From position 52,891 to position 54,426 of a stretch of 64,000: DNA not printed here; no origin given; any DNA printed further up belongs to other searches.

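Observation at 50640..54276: Aminotransferase, ATP-grasp ligase and opine-dehydrogenase trio inside an ABC-transporter glycan locus: predicted opine-type decoration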

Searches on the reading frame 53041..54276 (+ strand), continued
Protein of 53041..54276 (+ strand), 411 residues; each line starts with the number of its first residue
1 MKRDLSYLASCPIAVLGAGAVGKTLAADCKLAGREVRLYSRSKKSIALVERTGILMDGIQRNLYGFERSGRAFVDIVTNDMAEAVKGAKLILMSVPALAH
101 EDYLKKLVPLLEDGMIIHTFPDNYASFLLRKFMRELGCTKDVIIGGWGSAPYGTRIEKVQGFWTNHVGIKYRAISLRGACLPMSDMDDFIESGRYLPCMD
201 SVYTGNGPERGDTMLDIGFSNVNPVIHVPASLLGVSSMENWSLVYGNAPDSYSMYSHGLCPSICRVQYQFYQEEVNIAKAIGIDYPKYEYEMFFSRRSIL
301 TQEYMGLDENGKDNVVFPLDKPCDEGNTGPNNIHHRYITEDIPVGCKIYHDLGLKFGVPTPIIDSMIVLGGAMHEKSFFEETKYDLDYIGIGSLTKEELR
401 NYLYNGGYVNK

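Call 16: find_encoding_contigs(protein=P0006, flank=10000, max_places=2)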
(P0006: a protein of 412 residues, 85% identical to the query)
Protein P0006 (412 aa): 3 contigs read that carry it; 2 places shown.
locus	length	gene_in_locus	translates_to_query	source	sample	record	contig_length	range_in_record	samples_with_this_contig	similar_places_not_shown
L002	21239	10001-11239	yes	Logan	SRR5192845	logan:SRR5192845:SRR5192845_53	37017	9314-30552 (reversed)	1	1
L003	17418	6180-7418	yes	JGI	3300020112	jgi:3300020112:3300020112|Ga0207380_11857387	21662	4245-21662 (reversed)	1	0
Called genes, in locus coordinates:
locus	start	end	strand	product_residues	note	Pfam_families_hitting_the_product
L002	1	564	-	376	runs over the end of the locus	PF01757:Acyl_transf_3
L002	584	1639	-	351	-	PF01595:CNNM, PF00571:CBS (faint)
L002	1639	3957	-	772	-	PF01343:Peptidase_S49, PF25145:NfeD1b_N (weak), PF01343:Peptidase_S49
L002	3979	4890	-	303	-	-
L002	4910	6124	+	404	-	PF08757:CotH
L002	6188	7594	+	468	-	PF01943:Polysacc_synt, PF13440:Polysacc_synt_3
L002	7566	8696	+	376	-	PF01041:DegT_DnrJ_EryC1, PF00155:Aminotran_1_2 (weak), PF01212:Beta_elim_lyase (weak)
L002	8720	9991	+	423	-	PF21360:PylC-like_N (faint), PF02786:CPSase_L_D2 (weak), PF07478:Dala_Dala_lig_C (weak)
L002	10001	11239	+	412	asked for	PF01210:NAD_Gly3P_dh_N (weak), PF02558:ApbA (weak), PF02317:Octopine_DH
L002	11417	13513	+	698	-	PF02706:Wzz, PF06564:CBP_BcsQ (faint), PF13807:GNVR, PF01656:CbiA (weak), PF10609:ParA (weak), PF13614:AAA_31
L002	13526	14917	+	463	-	PF04932:Wzy_C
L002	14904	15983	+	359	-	PF00150:Cellulase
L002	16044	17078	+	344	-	-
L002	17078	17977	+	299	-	PF00535:Glycos_transf_2, PF13641:Glyco_tranf_2_3, PF13632:Glyco_trans_2_3 (faint)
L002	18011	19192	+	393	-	PF00534:Glycos_transf_1, PF13692:Glyco_trans_1_4, PF20706:GT4-conflict (weak)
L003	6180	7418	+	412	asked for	PF01210:NAD_Gly3P_dh_N (weak), PF02558:ApbA (weak), PF02317:Octopine_DH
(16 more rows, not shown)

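Call 17: find_encoding_contigs(protein=P0085, flank=10000, max_places=2)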
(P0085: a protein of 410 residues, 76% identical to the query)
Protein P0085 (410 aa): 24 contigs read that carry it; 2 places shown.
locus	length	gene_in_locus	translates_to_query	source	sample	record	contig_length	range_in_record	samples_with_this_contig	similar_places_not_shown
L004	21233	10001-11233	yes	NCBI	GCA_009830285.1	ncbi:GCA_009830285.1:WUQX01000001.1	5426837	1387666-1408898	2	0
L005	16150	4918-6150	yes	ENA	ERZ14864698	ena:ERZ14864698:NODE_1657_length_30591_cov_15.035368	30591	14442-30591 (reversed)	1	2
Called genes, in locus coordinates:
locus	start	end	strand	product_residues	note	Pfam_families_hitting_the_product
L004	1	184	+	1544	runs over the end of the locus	-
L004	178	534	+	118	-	-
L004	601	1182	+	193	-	-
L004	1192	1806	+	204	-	-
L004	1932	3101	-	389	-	PF01548:DEDD_Tnp_IS110, PF02371:Transposase_20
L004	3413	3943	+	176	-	-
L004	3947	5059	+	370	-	-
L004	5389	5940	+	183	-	-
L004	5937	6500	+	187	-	PF02357:NusG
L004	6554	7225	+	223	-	PF02585:PIG-L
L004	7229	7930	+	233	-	PF02397:Bac_transf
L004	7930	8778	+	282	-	PF01073:3Beta_HSD, PF01370:Epimerase, PF02719:Polysacc_synt_2, PF04321:RmlD_sub_bind, PF07993:NAD_binding_4 (faint), PF16363:GDP_Man_Dehyd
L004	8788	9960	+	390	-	PF02655:ATP-grasp_3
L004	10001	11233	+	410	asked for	PF01210:NAD_Gly3P_dh_N (weak), PF02558:ApbA (weak), PF03807:F420_oxidored (faint), PF02317:Octopine_DH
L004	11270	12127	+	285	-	PF00535:Glycos_transf_2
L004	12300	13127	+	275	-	-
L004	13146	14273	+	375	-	PF13439:Glyco_transf_4, PF00534:Glycos_transf_1, PF13692:Glyco_trans_1_4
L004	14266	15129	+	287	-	PF00535:Glycos_transf_2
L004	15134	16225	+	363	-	PF14897:EpsG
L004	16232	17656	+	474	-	PF01943:Polysacc_synt, PF13440:Polysacc_synt_3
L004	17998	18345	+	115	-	PF00132:Hexapep (faint)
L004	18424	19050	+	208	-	PF25084:LbH_EIF2B (faint), PF00132:Hexapep, PF14602:Hexapep_2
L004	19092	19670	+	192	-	-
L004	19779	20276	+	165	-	PF00753:Lactamase_B (weak)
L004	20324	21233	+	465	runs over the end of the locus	-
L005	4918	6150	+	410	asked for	PF01210:NAD_Gly3P_dh_N (weak), PF02558:ApbA (weak), PF03807:F420_oxidored (faint), PF02317:Octopine_DH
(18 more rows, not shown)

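Call 18: find_encoding_contigs(protein=P0010, flank=10000, max_places=2)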
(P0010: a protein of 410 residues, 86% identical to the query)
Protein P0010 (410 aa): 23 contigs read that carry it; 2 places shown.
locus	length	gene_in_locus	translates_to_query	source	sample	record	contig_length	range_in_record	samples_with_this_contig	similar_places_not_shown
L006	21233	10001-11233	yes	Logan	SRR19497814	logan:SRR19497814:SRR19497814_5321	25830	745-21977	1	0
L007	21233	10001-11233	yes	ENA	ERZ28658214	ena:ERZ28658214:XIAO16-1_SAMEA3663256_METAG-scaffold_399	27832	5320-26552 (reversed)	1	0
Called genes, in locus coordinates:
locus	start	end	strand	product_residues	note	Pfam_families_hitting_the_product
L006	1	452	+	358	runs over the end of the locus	PF01408:GFO_IDH_MocA, PF03447:NAD_binding_3 (faint), PF22725:GFO_IDH_MocA_C3, PF02894:GFO_IDH_MocA_C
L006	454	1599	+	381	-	PF00155:Aminotran_1_2, PF01041:DegT_DnrJ_EryC1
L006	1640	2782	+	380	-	PF13175:AAA_15, PF13476:AAA_23 (weak), PF13304:AAA_21, PF13175:AAA_15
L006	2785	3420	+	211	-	-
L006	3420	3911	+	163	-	PF25084:LbH_EIF2B (weak), PF00132:Hexapep, PF25087:GMPPB_C (weak), PF00132:Hexapep, PF14602:Hexapep_2 (weak)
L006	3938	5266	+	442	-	PF03721:UDPG_MGDP_dh_N, PF00984:UDPG_MGDP_dh, PF03720:UDPG_MGDP_dh_C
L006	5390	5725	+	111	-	-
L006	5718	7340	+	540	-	PF01966:HD (weak)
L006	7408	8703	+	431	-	PF01943:Polysacc_synt, PF13440:Polysacc_synt_3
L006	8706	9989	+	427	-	PF02786:CPSase_L_D2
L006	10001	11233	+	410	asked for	PF01210:NAD_Gly3P_dh_N (faint), PF02558:ApbA (weak), PF03807:F420_oxidored (faint), PF02317:Octopine_DH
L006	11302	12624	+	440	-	PF23019:DUF7033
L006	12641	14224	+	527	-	-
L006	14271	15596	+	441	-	PF14296:O-ag_pol_Wzy (weak)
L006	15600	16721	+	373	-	PF13439:Glyco_transf_4, PF13579:Glyco_trans_4_4 (weak), PF00534:Glycos_transf_1, PF13692:Glyco_trans_1_4, PF13524:Glyco_trans_1_2 (weak), PF26337:Gtf3_C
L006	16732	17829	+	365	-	-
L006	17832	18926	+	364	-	PF13439:Glyco_transf_4, PF13579:Glyco_trans_4_4 (faint), PF13692:Glyco_trans_1_4, PF13524:Glyco_trans_1_2, PF00534:Glycos_transf_1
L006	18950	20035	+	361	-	PF02350:Epimerase_2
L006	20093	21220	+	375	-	PF02463:SMC_N, PF11398:DUF2813 (faint), PF13175:AAA_15 (faint), PF13476:AAA_23, PF13304:AAA_21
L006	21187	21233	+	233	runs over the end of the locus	PF14103:DUF4276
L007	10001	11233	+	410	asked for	PF01210:NAD_Gly3P_dh_N (faint), PF02558:ApbA (weak), PF03807:F420_oxidored (faint), PF02317:Octopine_DH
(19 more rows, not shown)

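Call 19: find_encoding_contigs(protein=P0073, flank=10000, max_places=2)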
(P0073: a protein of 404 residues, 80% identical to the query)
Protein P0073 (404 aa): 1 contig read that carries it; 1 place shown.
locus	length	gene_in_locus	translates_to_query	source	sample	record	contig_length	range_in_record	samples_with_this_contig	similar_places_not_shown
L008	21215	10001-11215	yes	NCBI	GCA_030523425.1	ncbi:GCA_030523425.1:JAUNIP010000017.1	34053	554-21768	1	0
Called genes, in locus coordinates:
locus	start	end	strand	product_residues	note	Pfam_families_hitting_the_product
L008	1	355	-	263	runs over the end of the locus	PF00535:Glycos_transf_2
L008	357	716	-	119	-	PF10066:DUF2304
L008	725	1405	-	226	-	PF00535:Glycos_transf_2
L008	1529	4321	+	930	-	-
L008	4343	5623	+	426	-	PF01071:GARS_A (weak), PF02786:CPSase_L_D2 (weak), PF07478:Dala_Dala_lig_C (weak), PF13535:ATP-grasp_4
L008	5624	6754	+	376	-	PF00155:Aminotran_1_2, PF01041:DegT_DnrJ_EryC1, PF00266:Aminotran_5, PF01053:Cys_Met_Meta_PP (weak)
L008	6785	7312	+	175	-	PF01381:HTH_3, PF12844:HTH_19, PF13413:HTH_25 (weak), PF13443:HTH_26, PF13560:HTH_31, PF02311:AraC_binding (weak), PF07883:Cupin_2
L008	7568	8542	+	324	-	PF21360:PylC-like_N, PF02655:ATP-grasp_3 (weak), PF02786:CPSase_L_D2, PF13535:ATP-grasp_4 (faint), PF15632:ATPgrasp_Ter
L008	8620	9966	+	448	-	PF03972:MmgE_PrpD_N, PF19305:MmgE_PrpD_C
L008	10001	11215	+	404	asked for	PF01210:NAD_Gly3P_dh_N (weak), PF02558:ApbA (weak), PF02317:Octopine_DH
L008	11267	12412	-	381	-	PF14397:ATPgrasp_ST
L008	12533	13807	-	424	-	PF00535:Glycos_transf_2, PF10111:Glyco_tranf_2_2, PF13641:Glyco_tranf_2_3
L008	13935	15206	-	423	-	PF00535:Glycos_transf_2, PF10111:Glyco_tranf_2_2, PF13641:Glyco_tranf_2_3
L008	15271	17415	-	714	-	PF20176:DUF6541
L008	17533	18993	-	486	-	PF14393:DUF4422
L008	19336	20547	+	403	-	PF06925:MGDG_synth, PF02350:Epimerase_2, PF13692:Glyco_trans_1_4 (weak), PF04101:Glyco_tran_28_C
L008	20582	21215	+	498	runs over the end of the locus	PF00270:DEAD, PF04851:ResIII (weak), PF00271:Helicase_C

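Call 32: search_protein_representatives(protein=window:53041-54273:+)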
Query: 411 residues. Proteins with E-value up to 0.001 (for the whole library): 1736; up to 1e-10: 660; up to 1e-30: 46. The best 150 are listed.
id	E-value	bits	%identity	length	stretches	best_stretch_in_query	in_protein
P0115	1.1e-210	715.9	73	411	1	3-408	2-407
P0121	1.1e-89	317.4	42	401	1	6-405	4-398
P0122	1.6e-85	303.7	41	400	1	13-404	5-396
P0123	2.9e-83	296.3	40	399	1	12-406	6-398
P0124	1.3e-77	277.6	43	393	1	10-407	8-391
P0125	4.9e-77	275.8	42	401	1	10-403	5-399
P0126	9.7e-73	261.6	48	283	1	4-266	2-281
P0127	4.1e-68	246.4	44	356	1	10-283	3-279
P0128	4.2e-66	239.7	36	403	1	13-406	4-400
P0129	2.2e-65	237.3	56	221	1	196-409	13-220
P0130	2.7e-62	227.2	40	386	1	13-403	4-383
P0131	1.1e-61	225.3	43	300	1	89-403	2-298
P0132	1.8e-60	221.2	49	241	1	5-232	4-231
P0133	1.1e-57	212.0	48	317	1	8-252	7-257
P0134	1.7e-56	208.1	61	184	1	5-162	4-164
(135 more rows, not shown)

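Call 33: find_related_loci(query=window:53041-54273:+, collection=genome_contigs, flank=10000)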
Query window:53041-54273:+ (411 aa) in genome_contigs; peptide patterns used: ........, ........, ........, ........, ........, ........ (x = any residue, [..] = any of these).
143 stretches matched a pattern; 31 encode a relative of the query (tblastn E <= 1e-3); 31 distinct loci.
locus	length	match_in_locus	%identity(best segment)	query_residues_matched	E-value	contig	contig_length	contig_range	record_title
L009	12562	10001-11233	93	1-411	0e+0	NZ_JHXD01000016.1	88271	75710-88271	Xylanibacter ruminicola Ga6B6 T500DRAFT_scaffold00016.16_C, whole genome shotgun sequence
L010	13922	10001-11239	87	1-411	0e+0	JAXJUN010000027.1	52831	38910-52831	MAG: Paludibacteraceae bacterium isolate DOME_MAG_5269 5269_C0326_k141_717869, whole genome shotgun sequence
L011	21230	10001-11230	88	1-410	0e+0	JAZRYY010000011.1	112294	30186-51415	MAG: Paludibacteraceae bacterium isolate T1900044949_TA20190002.MAGScoT_cleanbin_000008 SGB_3542_k141_727085, whole geno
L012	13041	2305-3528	87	1-408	0e+0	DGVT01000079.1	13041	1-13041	MAG TPA_asm: Porphyromonadaceae bacterium UBA4277 UBA4277_contig_156401, whole genome shotgun sequence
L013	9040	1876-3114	86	1-411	0e+0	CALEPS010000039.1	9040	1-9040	MAG TPA_asm: uncultured Bacteroidales bacterium isolate ERR1278073_bin.19_CONCOCT_v1.1_MAG genome assembly, contig: ERZ8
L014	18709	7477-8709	87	3-411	0e+0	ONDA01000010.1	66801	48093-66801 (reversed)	uncultured Prevotellaceae bacterium isolate RUG200 genome assembly, contig: scaffold_362, whole genome shotgun sequence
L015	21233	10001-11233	87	1-409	0e+0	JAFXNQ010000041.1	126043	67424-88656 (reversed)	MAG: Bacteroidales bacterium isolate RGIG6579 Sheep_Reticulum.Co__c1852239, whole genome shotgun sequence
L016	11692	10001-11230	85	2-409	0e+0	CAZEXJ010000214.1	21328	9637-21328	MAG TPA_asm: uncultured Alistipes sp. isolate SRP330255_co2_182 genome assembly, contig: k141_4526905, whole genome shot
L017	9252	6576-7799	86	4-411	0e+0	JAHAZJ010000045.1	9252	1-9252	MAG: Treponema sp. isolate MB2.76 k127_741797, whole genome shotgun sequence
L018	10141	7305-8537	84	1-411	0e+0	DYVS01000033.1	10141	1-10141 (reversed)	MAG TPA_asm: Butyricimonas virosa isolate 6966 c_000000000033_SRA:ERR2241695, whole genome shotgun sequence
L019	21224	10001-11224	85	1-408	0e+0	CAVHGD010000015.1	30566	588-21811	Dialister sp. CAG:486 isolate H07655-L1_cleanbin_000021 genome assembly, contig: Spades_H07655-L1_contig_907, whole geno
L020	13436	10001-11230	83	3-410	0e+0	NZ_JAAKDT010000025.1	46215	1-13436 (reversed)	Parabacteroides sp. ZJ-118 Scaffold25_1, whole genome shotgun sequence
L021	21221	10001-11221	80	3-409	0e+0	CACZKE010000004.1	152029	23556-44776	MAG: uncultured Bacteroidia bacterium isolate RUG12703 genome assembly, contig: RUG12703_asm_4, whole genome shotgun seq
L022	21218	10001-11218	79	1-406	0e+0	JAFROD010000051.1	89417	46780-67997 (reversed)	MAG: Oscillospiraceae bacterium isolate RGIG2647 Goat_Omasum-2__c414608, whole genome shotgun sequence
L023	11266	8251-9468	79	1-406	0e+0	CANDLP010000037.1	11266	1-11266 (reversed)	MAG TPA_asm: uncultured Clostridia bacterium isolate ERR6760095_bin.70_metawrap_v1.3_MAG genome assembly, contig: ERZ128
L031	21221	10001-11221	74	5-411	0e+0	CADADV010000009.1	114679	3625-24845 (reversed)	MAG: uncultured Clostridiales bacterium isolate RUG13204 genome assembly, contig: RUG13204_asm_9, whole genome shotgun s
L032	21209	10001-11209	72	1-403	0e+0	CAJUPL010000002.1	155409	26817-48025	MAG TPA_asm: uncultured Eggerthellaceae bacterium isolate MGBC164018 genome assembly, contig: MGBC164018.2, whole genome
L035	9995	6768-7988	67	3-406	0e+0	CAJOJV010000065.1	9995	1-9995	uncultured Eubacterium sp. isolate Red_deer_4_mag_74 genome assembly, contig: scaffold_28459, whole genome shotgun seque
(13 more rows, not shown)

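Call 36: search_protein_families(library=pfam, proteins=[L004:8788-9960:+, L006:8706-9989:+, L008:8620-9966:+, L012:930-2270:+, L014:6254-7426:+, L016:8633-9982:+, L020:8634-9971:+, L020:11251-12564:+, L031:8715-9974:+, L035:5536-6768:+], max_evalue=0.01)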
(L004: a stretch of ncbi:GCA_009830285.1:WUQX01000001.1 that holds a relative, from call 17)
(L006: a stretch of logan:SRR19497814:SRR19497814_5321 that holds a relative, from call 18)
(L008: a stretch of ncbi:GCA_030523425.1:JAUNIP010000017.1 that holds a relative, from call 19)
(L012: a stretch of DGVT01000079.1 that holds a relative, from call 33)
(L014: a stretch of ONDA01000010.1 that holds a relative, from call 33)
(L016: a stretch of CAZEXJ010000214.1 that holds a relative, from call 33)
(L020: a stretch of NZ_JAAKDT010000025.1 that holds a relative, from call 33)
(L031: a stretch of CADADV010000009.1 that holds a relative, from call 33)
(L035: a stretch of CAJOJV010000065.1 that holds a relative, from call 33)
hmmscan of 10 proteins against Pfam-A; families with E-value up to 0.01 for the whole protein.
L004:8788-9960:+ (390 aa): 4 families
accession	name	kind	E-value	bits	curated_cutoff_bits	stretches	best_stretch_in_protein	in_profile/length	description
PF02655.19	ATP-grasp_3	-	2.4e-10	41.2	23.2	1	120-289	1-157/160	ATP-grasp domain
PF07478.18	Dala_Dala_lig_C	-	0.00076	19.5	24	1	151-289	31-176/204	D-ala D-ala ligase C-terminus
PF02786.22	CPSase_L_D2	-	0.0031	17.5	19.8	0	246-288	137-179/211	Carbamoyl-phosphate synthase L chain, ATP binding domain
PF15632.11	ATPgrasp_Ter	-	0.0094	16.2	29.1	0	240-324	39-121/131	ATP-grasp in the biosynthetic pathway with Ter operon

L006:8706-9989:+ (427 aa): 2 families
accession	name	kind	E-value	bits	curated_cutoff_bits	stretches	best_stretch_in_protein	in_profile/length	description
PF02786.22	CPSase_L_D2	-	6.2e-10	39.4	19.8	1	117-300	1-181/211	Carbamoyl-phosphate synthase L chain, ATP binding domain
PF15632.11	ATPgrasp_Ter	-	0.001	19.3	29.1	1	258-325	47-112/131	ATP-grasp in the biosynthetic pathway with Ter operon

L008:8620-9966:+ (448 aa): 2 families
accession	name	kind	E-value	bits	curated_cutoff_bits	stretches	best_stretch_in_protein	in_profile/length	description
PF03972.19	MmgE_PrpD_N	-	1.7e-40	139.2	32.1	1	8-235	2-229/244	MmgE/PrpD N-terminal domain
PF19305.4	MmgE_PrpD_C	-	3.9e-32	111.9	32.1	1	257-423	1-171/173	MmgE/PrpD C-terminal domain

L012:930-2270:+ (446 aa): 2 families
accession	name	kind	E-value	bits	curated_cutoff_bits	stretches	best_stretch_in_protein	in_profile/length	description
PF03972.19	MmgE_PrpD_N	-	3.3e-35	121.9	32.1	1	11-234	5-228/244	MmgE/PrpD N-terminal domain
PF19305.4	MmgE_PrpD_C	-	6.9e-31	107.8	32.1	1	257-422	1-167/173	MmgE/PrpD C-terminal domain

L014:6254-7426:+ (390 aa): 6 families
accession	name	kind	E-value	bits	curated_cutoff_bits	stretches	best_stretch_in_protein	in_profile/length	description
PF02655.19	ATP-grasp_3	-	8.4e-11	42.6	23.2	1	121-289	1-157/160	ATP-grasp domain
PF02786.22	CPSase_L_D2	-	4.8e-07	30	19.8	1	135-187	13-69/211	Carbamoyl-phosphate synthase L chain, ATP binding domain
PF15632.11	ATPgrasp_Ter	-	1e-06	29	29.1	1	241-320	40-115/131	ATP-grasp in the biosynthetic pathway with Ter operon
PF07478.18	Dala_Dala_lig_C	-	0.00018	21.6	24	1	147-289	27-176/204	D-ala D-ala ligase C-terminus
PF14397.11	ATPgrasp_ST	-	0.00044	20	31.4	0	112-191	10-94/278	Sugar-transfer associated ATP-grasp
PF02222.28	ATP-grasp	-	0.0017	18.5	27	0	135-289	7-163/179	ATP-grasp domain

L016:8633-9982:+ (449 aa): 2 families
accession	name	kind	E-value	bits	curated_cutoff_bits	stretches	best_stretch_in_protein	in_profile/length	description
PF03972.19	MmgE_PrpD_N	-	3.9e-36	124.9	32.1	1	13-245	5-235/244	MmgE/PrpD N-terminal domain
PF19305.4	MmgE_PrpD_C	-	1.2e-25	90.7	32.1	1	259-424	1-167/173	MmgE/PrpD C-terminal domain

L020:8634-9971:+ (445 aa): 2 families
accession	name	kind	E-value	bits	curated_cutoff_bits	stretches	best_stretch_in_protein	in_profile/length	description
PF03972.19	MmgE_PrpD_N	-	2.5e-36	125.6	32.1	1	12-234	6-228/244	MmgE/PrpD N-terminal domain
PF19305.4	MmgE_PrpD_C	-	7.8e-30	104.4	32.1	1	257-423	1-170/173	MmgE/PrpD C-terminal domain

L020:11251-12564:+ (437 aa): 5 families
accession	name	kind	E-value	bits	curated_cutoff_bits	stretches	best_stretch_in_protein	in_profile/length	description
PF13535.11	ATP-grasp_4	-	4e-12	46.5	27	1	140-283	1-156/160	ATP-grasp domain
PF02786.22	CPSase_L_D2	-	8.4e-10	39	19.8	1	108-307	2-206/211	Carbamoyl-phosphate synthase L chain, ATP binding domain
PF07478.18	Dala_Dala_lig_C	-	1e-07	32.1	24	1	131-275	26-172/204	D-ala D-ala ligase C-terminus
PF02655.19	ATP-grasp_3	-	6.2e-05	23.6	23.2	1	130-279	20-157/160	ATP-grasp domain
PF01071.24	GARS_A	-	0.00052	20.3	27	0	107-280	2-190/194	Phosphoribosylglycinamide synthetase, ATP-grasp (A) domain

L031:8715-9974:+ (419 aa): 6 families
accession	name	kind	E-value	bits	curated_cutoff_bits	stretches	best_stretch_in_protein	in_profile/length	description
PF13535.11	ATP-grasp_4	-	4.3e-10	39.9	27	1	145-287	2-154/160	ATP-grasp domain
PF02222.28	ATP-grasp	-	0.00028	21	27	1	119-284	3-162/179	ATP-grasp domain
PF07478.18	Dala_Dala_lig_C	-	0.00045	20.2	24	1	133-201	24-89/204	D-ala D-ala ligase C-terminus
PF02786.22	CPSase_L_D2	-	0.0012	18.9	19.8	1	111-219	1-115/211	Carbamoyl-phosphate synthase L chain, ATP binding domain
PF21360.3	PylC-like_N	-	0.0017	18.9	27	1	26-84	14-78/96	PylC-like, N-terminal domain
PF14397.11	ATPgrasp_ST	-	0.0081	15.8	31.4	0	100-179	10-94/278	Sugar-transfer associated ATP-grasp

L035:5536-6768:+ (410 aa): 2 families
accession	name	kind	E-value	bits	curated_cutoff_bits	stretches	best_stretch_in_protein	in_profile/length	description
PF13535.11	ATP-grasp_4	-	5.4e-05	23.3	27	1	138-274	3-154/160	ATP-grasp domain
PF21360.3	PylC-like_N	-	0.00015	22.3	27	1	7-85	3-86/96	PylC-like, N-terminal domain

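Call 43: find_encoding_contigs(protein=P0121, flank=8000, max_places=2)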
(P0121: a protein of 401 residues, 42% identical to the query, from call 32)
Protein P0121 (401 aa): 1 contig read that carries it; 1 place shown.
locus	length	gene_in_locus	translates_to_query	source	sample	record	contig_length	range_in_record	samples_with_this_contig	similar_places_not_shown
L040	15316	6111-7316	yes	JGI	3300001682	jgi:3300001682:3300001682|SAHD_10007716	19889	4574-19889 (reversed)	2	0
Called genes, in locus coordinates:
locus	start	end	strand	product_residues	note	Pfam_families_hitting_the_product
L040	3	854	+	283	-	?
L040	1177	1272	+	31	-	-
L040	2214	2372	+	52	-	-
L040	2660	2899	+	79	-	-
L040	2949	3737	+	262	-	-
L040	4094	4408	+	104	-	-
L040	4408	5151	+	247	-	-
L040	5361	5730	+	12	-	-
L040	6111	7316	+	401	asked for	PF02317:Octopine_DH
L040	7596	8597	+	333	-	PF05544:Pro_racemase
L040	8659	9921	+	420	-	PF07690:MFS_1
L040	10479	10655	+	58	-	-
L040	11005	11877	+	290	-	PF00941:FAD_binding_5, PF03450:CO_deh_flav_C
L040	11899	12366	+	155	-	PF00111:Fer2, PF13085:Fer2_3 (weak), PF01799:Fer2_2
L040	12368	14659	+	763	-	PF01315:Ald_Xan_dh_C, PF02738:MoCoBD_1, PF20256:MoCoBD_2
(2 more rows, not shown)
